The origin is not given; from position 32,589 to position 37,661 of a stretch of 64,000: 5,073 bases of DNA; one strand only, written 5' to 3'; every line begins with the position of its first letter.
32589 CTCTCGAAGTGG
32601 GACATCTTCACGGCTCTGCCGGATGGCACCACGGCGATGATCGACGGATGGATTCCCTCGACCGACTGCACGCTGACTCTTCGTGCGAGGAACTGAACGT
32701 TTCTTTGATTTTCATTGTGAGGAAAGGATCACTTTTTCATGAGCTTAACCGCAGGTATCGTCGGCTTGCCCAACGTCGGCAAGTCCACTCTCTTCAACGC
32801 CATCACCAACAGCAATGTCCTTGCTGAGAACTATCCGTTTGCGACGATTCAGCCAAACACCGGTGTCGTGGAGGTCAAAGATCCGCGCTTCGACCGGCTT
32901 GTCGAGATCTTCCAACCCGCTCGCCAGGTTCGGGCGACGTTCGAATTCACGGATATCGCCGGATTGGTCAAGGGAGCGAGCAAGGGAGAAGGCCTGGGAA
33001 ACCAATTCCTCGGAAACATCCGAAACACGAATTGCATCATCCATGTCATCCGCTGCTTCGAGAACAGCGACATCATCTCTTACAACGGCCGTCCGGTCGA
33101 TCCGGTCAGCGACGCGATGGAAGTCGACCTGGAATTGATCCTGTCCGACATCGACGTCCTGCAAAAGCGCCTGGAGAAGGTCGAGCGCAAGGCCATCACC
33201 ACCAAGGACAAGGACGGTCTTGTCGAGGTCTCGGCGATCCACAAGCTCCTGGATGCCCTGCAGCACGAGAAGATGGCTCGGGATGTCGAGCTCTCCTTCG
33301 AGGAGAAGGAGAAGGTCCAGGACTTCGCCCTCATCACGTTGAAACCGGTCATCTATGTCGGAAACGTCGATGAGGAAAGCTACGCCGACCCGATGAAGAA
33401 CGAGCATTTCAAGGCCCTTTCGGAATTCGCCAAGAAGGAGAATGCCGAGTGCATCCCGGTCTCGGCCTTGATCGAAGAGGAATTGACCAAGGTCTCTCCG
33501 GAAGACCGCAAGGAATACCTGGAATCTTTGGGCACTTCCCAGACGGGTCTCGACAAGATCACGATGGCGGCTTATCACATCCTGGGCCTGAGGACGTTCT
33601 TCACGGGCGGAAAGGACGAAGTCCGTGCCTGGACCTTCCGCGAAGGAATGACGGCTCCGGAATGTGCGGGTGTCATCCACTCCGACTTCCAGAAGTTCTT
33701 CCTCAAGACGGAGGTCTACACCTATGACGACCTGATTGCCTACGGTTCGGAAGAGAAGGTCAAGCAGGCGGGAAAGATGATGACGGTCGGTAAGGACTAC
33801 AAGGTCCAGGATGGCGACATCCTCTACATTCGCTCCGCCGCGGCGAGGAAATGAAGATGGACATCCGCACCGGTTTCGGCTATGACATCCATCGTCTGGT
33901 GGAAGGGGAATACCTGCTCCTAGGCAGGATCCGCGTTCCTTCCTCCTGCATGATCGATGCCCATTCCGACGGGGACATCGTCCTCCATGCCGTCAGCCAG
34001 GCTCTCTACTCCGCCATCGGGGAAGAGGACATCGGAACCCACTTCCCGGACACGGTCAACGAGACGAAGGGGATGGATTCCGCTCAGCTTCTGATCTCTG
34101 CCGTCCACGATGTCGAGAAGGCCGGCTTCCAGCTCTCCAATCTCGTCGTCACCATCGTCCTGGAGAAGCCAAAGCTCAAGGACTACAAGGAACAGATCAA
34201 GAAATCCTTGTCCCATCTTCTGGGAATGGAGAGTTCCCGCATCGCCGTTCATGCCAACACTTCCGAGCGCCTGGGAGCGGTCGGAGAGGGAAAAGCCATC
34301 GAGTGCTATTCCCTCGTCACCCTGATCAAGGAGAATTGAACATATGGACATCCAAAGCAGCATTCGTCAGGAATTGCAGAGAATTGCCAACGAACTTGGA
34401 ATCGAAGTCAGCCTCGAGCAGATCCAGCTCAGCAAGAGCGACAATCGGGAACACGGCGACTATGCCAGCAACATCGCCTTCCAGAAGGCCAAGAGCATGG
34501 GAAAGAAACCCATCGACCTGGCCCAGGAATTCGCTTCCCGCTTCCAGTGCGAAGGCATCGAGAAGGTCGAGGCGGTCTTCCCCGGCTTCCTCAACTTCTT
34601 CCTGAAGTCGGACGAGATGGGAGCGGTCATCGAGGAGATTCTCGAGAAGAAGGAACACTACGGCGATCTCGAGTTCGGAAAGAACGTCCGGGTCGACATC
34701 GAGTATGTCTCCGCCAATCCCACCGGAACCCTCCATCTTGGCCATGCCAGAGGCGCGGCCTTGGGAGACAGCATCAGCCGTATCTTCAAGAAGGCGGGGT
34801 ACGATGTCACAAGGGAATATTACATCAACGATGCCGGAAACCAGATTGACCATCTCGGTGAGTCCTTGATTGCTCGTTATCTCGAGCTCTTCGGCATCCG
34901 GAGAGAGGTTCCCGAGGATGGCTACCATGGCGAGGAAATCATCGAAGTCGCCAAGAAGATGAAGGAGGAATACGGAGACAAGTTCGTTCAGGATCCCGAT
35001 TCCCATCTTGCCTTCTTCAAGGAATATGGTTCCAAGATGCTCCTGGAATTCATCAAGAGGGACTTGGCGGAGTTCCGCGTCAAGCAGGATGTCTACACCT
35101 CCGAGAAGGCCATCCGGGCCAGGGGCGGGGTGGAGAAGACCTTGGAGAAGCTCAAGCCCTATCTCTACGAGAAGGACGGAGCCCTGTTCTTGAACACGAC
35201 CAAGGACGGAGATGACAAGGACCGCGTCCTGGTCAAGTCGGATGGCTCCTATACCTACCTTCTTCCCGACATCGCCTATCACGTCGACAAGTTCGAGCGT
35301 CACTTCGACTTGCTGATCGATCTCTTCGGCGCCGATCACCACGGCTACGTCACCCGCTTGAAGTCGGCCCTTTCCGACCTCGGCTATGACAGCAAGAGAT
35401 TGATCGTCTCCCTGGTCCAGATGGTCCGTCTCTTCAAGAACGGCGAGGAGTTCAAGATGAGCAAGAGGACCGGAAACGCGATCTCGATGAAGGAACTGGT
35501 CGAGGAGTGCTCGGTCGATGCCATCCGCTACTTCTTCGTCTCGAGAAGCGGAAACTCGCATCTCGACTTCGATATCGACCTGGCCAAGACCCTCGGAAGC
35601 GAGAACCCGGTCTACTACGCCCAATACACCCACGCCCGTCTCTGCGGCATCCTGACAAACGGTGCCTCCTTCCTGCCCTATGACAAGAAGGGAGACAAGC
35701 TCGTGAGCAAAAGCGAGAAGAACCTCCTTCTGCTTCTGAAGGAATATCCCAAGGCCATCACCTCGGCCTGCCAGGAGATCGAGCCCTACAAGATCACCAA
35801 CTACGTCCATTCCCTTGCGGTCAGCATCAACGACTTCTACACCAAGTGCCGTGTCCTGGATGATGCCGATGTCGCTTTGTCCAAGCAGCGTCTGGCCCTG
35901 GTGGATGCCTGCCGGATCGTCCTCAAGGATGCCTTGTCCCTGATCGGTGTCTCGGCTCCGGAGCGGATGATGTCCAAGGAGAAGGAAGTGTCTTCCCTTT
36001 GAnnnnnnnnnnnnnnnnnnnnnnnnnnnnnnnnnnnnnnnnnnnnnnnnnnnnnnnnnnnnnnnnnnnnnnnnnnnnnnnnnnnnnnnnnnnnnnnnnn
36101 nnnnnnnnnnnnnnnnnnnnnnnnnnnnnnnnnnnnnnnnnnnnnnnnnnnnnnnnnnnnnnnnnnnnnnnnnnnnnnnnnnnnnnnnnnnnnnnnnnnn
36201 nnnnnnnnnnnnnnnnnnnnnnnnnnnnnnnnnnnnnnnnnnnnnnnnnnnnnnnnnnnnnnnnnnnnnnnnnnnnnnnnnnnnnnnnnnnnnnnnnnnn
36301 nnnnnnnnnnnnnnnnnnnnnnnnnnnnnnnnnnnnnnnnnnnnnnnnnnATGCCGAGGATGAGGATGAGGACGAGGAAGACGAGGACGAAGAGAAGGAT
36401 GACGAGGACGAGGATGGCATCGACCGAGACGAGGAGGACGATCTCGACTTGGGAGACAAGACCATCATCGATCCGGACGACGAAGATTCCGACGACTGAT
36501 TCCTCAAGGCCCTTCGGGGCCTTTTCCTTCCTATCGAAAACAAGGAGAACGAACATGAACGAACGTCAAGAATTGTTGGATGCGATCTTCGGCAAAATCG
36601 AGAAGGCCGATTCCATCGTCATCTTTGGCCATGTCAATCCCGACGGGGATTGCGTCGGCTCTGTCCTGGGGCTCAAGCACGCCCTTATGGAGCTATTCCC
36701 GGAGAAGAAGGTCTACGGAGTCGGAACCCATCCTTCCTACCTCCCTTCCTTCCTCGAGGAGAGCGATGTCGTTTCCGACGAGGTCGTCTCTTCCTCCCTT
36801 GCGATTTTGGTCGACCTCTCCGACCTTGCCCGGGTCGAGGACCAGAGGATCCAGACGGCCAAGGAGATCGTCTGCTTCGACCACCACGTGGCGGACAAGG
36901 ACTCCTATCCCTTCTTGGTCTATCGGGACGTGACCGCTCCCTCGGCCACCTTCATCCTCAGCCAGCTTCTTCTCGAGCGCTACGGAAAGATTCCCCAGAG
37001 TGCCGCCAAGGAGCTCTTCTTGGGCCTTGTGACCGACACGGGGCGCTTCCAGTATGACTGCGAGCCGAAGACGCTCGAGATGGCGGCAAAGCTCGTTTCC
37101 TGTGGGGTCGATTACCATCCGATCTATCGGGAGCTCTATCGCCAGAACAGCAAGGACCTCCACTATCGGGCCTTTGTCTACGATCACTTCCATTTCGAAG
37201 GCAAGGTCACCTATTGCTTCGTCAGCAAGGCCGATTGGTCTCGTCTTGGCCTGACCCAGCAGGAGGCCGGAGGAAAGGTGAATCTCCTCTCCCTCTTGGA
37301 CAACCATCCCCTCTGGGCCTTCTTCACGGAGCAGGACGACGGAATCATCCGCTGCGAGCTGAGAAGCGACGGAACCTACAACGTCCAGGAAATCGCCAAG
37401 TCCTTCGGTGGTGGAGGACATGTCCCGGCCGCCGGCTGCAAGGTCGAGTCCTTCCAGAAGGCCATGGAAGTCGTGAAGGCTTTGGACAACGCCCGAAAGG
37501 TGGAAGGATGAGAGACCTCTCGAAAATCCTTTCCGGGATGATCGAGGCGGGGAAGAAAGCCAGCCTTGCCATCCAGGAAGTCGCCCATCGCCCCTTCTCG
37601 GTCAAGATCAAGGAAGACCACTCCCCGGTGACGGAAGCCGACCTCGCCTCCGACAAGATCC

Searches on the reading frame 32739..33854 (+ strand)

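Call 61: search_protein_families(library=pfam, proteins=[window:32739-33854:+], max_evalue=0.00001)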
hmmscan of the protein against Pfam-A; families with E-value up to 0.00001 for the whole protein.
window:32739-33854:+ (371 aa): 3 families
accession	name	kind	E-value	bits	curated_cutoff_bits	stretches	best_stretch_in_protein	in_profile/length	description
PF06071.19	YchF-GTPase_C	-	1.5e-34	118.4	27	1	284-365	1-82/84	Protein of unknown function (DUF933)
PF01926.29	MMR_HSR1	-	4e-22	78.9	21.9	1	5-107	2-85/113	50S ribosome-binding GTPase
PF02421.24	FeoB_N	-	2.2e-08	34.2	27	1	6-50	4-48/156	Ferrous iron transport protein B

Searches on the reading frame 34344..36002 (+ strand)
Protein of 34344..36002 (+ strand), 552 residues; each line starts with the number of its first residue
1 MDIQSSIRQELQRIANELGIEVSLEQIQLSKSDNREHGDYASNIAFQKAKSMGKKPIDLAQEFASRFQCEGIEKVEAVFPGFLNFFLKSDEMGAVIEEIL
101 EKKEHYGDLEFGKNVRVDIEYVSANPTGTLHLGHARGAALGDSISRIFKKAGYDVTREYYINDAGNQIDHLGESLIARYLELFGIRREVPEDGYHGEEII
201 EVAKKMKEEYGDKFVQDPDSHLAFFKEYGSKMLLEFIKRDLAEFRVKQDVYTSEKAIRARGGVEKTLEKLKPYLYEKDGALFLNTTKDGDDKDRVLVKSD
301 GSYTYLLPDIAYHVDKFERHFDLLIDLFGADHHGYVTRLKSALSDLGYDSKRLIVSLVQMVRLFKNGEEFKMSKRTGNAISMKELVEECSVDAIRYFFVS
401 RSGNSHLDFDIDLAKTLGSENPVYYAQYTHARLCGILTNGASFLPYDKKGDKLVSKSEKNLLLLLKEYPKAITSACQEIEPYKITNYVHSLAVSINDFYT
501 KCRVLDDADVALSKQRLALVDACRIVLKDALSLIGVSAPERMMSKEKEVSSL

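Call 61: search_protein_families(library=pfam, proteins=[window:34344-36002:+], max_evalue=0.00001)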
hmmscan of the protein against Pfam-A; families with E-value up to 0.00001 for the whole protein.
window:34344-36002:+ (552 aa): 6 families
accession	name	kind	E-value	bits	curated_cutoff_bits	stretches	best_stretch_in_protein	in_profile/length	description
PF05746.21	DALR_1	-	2.2e-31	108.8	22.3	1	427-542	2-117/117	DALR anticodon binding domain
PF03485.21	Arg_tRNA_synt_N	-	2.2e-21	76.7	21.5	1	3-87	3-85/85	Arginyl tRNA synthetase N terminal domain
PF00750.26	tRNA-synt_1d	-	4.4e-21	75.7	23.3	1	96-391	2-300/349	tRNA synthetases class I (R), catalytic domain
PF00133.28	tRNA-synt_1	-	8.4e-09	35.1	22.7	0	366-405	370-409/414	tRNA synthetases class I (I, L, M and V)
PF01406.26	tRNA-synt_1e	-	8.1e-08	32.4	27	0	368-410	250-292/301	tRNA synthetases class I (C) catalytic domain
PF09334.17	tRNA-synt_1g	-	2.8e-06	26.8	20.1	0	365-415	321-370/391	tRNA synthetases class I (M)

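Call 68: list_cluster_members(proteins=[window:34344-36002:+, window:32739-33854:+, window:14746-17394:-, window:56395-60825:-, P0255, P0241, window:7060-8448:+])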
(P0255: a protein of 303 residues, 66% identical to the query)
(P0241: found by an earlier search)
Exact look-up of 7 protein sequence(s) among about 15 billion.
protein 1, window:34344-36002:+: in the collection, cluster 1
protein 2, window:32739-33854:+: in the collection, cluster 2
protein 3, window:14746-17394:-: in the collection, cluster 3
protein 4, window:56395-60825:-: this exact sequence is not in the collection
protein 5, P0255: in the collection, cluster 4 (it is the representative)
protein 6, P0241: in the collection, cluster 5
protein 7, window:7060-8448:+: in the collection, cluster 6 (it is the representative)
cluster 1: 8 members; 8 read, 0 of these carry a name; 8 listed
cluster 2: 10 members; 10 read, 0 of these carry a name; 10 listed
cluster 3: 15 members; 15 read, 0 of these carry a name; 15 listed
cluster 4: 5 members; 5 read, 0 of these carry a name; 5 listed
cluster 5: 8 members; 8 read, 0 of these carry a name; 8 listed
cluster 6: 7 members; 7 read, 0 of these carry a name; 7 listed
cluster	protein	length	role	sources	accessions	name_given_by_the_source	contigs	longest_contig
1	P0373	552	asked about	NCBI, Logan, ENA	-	-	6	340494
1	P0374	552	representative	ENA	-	-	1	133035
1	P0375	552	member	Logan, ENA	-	-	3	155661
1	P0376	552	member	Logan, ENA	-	-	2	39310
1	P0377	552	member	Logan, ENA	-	-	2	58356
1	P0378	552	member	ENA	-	-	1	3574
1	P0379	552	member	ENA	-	-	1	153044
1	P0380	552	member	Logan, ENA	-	-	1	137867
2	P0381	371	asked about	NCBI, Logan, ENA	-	-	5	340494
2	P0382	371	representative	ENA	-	-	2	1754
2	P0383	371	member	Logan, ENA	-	-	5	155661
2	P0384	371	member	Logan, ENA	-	-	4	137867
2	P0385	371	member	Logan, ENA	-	-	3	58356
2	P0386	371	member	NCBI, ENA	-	-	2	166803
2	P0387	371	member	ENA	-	-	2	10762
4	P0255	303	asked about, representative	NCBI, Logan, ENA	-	-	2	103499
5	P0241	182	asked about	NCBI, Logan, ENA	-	-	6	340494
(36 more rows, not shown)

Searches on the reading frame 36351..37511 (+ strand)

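Call 61: search_protein_families(library=pfam, proteins=[window:36351-37511:+], max_evalue=0.00001)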
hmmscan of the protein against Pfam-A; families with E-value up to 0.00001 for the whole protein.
window:36351-37511:+ (386 aa): 2 families
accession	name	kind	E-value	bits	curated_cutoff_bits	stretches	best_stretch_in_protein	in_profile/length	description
PF01368.27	DHH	-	1.6e-15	57.9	28.1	1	89-222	2-121/125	DHH family, N-terminal domain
PF02272.25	DHHA1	-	5.2e-13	49.8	25.9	1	286-380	4-98/102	DHHA1 domain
